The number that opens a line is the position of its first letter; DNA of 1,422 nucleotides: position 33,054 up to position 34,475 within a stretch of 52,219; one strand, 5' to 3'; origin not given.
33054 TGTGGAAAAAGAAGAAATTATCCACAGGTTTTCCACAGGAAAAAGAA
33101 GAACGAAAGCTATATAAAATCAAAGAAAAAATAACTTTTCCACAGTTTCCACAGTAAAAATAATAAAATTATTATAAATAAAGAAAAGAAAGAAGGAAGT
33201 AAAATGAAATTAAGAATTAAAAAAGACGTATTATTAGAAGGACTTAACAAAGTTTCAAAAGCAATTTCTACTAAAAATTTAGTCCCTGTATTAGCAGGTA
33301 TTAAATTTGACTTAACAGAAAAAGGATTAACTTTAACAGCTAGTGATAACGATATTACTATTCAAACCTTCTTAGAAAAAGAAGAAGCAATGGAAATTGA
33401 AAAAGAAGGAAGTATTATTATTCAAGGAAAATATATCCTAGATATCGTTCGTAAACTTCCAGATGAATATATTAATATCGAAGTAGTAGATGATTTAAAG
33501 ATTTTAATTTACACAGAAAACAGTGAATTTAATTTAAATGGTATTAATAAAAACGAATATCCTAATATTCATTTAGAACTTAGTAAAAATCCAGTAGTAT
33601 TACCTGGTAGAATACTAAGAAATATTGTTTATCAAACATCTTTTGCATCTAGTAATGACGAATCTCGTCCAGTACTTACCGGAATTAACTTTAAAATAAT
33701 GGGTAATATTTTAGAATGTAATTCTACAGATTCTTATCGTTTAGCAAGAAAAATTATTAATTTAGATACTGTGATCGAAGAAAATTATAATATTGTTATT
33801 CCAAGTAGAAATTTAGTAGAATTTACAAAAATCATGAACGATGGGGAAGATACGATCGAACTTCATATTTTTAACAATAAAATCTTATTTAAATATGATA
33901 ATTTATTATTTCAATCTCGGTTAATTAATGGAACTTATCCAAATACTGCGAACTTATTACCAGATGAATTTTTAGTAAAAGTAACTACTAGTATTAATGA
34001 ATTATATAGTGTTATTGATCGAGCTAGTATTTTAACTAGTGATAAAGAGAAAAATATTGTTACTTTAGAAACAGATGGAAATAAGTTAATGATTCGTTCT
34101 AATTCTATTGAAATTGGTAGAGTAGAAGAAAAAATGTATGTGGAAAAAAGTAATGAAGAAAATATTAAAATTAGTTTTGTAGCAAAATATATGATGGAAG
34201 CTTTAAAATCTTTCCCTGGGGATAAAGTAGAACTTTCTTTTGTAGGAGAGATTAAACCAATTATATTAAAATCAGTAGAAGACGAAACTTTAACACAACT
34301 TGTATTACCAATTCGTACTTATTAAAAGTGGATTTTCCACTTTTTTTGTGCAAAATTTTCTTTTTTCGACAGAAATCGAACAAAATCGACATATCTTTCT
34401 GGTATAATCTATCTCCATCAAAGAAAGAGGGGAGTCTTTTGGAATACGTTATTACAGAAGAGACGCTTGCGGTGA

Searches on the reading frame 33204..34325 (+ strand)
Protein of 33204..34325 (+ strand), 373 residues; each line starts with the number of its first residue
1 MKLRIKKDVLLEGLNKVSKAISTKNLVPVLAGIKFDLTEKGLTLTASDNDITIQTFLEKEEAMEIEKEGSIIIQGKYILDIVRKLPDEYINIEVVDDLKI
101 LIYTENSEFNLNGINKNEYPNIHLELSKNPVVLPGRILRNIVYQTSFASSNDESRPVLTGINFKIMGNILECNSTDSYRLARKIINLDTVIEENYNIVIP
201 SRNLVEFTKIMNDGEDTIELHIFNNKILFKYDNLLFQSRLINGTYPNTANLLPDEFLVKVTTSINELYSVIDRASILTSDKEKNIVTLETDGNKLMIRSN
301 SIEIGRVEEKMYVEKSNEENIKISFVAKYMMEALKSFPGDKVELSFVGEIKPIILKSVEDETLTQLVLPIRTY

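Call 22: find_related_loci(query=window:33204-34325:+, collection=metagenome_contigs, flank=10000)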
Query window:33204-34325:+ (373 aa) in metagenome_contigs; peptide patterns used: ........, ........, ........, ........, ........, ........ (x = any residue, [..] = any of these).
445 stretches matched a pattern; 145 encode a relative of the query (tblastn E <= 1e-3); the best 80 are kept; 80 distinct loci.
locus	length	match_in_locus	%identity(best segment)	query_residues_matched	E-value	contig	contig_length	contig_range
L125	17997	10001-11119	79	1-373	0e+0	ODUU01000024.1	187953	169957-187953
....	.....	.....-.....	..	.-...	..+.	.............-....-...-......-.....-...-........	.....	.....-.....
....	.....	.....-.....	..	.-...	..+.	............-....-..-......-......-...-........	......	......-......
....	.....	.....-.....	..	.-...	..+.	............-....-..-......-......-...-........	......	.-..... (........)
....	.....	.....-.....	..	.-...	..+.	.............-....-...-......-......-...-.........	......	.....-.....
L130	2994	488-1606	77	1-373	0e+0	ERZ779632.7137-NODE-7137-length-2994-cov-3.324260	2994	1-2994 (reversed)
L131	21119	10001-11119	77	1-373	0e+0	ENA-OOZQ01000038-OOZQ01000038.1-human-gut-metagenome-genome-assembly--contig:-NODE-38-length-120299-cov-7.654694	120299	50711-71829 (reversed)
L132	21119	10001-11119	77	1-373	0e+0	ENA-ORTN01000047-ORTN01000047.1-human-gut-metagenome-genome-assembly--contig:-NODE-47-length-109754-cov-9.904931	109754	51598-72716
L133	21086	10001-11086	78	12-373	0e+0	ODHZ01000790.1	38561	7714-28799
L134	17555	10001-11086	78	12-373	0e+0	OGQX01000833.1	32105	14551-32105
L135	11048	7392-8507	76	1-373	0e+0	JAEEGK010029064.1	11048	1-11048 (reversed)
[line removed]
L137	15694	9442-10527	77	12-373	0e+0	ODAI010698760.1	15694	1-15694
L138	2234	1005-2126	74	1-373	0e+0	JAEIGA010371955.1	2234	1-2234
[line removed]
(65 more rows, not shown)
